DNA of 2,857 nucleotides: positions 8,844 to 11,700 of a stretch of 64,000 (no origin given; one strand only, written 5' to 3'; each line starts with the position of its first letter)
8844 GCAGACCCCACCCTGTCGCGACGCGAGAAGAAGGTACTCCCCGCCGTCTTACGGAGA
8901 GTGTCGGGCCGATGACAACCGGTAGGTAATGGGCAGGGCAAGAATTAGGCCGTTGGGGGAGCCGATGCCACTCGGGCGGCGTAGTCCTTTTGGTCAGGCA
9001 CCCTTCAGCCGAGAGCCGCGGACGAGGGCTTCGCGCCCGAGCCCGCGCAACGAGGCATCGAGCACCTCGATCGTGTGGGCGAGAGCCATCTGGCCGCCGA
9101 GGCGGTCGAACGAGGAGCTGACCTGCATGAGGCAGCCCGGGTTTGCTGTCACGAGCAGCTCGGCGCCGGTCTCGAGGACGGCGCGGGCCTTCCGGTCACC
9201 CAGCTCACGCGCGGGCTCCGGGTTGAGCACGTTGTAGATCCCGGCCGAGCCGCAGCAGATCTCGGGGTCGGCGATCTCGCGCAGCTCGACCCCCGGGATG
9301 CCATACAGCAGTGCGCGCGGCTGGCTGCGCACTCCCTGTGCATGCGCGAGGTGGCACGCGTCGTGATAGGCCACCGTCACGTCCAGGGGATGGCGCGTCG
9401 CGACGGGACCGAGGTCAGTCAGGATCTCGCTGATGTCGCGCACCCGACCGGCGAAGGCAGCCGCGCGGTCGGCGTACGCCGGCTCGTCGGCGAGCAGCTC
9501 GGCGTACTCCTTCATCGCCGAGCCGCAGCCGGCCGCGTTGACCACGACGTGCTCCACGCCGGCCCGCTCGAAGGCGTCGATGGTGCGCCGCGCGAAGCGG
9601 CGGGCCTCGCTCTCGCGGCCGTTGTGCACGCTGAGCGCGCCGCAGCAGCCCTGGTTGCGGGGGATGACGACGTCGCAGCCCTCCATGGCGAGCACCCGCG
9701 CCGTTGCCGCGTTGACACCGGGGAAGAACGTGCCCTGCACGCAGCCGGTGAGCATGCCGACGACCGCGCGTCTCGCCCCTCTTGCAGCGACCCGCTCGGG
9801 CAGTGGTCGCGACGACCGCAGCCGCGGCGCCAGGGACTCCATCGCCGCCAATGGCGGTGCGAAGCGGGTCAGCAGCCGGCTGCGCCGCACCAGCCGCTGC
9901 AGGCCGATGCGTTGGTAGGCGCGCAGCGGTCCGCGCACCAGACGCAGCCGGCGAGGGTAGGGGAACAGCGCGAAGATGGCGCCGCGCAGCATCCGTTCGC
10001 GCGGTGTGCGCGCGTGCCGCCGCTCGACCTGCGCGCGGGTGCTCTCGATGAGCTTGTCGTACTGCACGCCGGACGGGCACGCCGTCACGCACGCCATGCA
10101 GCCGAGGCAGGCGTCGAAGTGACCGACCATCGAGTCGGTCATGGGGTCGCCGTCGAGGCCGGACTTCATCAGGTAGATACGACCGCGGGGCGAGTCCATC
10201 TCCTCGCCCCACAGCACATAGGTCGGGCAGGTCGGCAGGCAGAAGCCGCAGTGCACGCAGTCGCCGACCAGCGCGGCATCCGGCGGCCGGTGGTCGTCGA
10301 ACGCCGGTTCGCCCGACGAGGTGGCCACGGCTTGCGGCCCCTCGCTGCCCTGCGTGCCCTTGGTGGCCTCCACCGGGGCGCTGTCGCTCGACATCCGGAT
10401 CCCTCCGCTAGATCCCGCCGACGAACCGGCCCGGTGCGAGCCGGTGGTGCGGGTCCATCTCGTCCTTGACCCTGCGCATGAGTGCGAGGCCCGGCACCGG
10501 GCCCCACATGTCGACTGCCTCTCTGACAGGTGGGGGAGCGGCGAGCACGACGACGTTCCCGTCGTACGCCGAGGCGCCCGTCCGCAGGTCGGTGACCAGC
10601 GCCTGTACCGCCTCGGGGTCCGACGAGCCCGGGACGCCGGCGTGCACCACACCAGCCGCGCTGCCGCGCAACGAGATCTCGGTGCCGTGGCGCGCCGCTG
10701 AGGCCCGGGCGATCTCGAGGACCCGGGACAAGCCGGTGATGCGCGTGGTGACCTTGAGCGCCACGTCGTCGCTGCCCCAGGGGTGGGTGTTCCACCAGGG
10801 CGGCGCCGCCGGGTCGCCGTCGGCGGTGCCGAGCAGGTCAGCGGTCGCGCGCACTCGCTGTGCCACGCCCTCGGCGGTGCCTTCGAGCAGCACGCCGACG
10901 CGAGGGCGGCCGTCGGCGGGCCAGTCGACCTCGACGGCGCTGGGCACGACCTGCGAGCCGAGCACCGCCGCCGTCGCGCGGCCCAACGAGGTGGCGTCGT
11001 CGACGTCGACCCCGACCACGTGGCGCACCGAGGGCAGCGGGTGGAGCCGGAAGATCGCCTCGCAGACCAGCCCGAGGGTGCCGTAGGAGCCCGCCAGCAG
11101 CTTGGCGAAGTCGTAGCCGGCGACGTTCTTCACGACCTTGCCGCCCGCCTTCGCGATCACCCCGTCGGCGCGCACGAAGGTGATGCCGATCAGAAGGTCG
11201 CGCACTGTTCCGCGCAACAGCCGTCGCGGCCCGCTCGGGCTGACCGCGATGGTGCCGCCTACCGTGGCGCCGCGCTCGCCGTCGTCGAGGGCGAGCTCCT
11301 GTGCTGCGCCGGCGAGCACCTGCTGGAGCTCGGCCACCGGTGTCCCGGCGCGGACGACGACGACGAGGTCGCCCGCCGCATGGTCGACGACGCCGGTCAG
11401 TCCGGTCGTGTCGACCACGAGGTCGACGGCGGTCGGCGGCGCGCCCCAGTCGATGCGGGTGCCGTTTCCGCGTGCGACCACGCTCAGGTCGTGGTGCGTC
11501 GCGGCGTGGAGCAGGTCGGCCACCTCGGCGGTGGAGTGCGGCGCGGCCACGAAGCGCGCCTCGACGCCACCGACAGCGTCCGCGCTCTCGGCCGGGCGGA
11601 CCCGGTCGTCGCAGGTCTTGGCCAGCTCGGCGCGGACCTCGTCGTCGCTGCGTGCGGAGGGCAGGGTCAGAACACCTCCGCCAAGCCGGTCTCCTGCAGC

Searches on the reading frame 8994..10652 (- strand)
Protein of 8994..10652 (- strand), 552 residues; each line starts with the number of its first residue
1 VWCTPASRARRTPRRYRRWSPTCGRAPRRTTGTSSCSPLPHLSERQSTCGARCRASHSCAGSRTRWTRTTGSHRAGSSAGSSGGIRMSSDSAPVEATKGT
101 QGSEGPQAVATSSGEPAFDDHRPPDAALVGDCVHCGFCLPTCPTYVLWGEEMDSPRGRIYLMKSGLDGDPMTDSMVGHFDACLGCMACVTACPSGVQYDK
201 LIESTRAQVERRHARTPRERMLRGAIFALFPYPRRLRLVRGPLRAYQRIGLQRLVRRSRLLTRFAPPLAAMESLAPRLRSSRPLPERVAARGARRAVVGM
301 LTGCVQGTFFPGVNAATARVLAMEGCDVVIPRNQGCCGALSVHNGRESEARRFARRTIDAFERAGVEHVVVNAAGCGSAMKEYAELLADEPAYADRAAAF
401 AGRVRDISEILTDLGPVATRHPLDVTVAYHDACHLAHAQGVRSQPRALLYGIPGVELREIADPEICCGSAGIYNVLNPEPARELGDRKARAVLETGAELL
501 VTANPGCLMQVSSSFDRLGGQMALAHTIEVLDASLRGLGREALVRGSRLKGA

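Call 22: search_protein_families(library=pfam, proteins=[window:8994-10652:-])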
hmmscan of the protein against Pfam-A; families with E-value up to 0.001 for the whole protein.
window:8994-10652:- (552 aa): 13 families
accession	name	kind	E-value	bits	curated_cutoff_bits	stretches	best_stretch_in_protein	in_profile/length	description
PF02754.22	CCG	-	3.3e-36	123.7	20.6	2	427-511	1-84/85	Cysteine-rich domain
PF12838.12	Fer4_7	-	2.6e-11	44.2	27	1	132-196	2-52/52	4Fe-4S dicluster domain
PF13183.11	Fer4_8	-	3.8e-11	43.8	27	1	131-196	4-68/68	4Fe-4S dicluster domain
PF13534.11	Fer4_17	-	2.2e-09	38.2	22.2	1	132-196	2-60/61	4Fe-4S dicluster domain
PF13484.11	Fer4_16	-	5.6e-08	33.9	30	1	132-194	2-65/66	4Fe-4S double cluster binding domain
PF00037.32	Fer4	-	1.3e-07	31.6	21.1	1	179-196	5-22/24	4Fe-4S binding domain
PF12837.12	Fer4_6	-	1.3e-06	28.5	25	1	180-196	7-23/24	4Fe-4S binding domain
PF12800.12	Fer4_4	-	1.6e-06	28.4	24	0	180-195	2-17/17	4Fe-4S binding domain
PF13237.11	Fer4_10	-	1.7e-06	28.3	25.5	2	131-193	8-53/53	4Fe-4S dicluster domain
PF13187.11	Fer4_9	-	1.1e-05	25.8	27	1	131-195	1-50/52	4Fe-4S dicluster domain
PF13746.11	Fer4_18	-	0.00023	21.8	27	0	127-146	56-75/114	4Fe-4S dicluster domain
PF14697.11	Fer4_21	-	0.00072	20.1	35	0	180-195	6-22/59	4Fe-4S dicluster domain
PF12797.12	Fer4_2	-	0.00072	19.8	24.5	1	179-194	7-22/22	4Fe-4S binding domain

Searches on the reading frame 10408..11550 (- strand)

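Call 22: search_protein_families(library=pfam, proteins=[window:10408-11550:-])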
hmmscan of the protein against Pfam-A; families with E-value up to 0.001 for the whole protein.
window:10408-11550:- (380 aa): 2 families
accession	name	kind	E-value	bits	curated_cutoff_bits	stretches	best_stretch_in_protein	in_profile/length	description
PF01565.28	FAD_binding_4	-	1.4e-20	73.9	26.4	1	2-134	5-137/139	FAD binding domain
PF02913.24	FAD-oxidase_C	-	0.0001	22.5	21.2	0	354-375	226-247/248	FAD linked oxidases, C-terminal domain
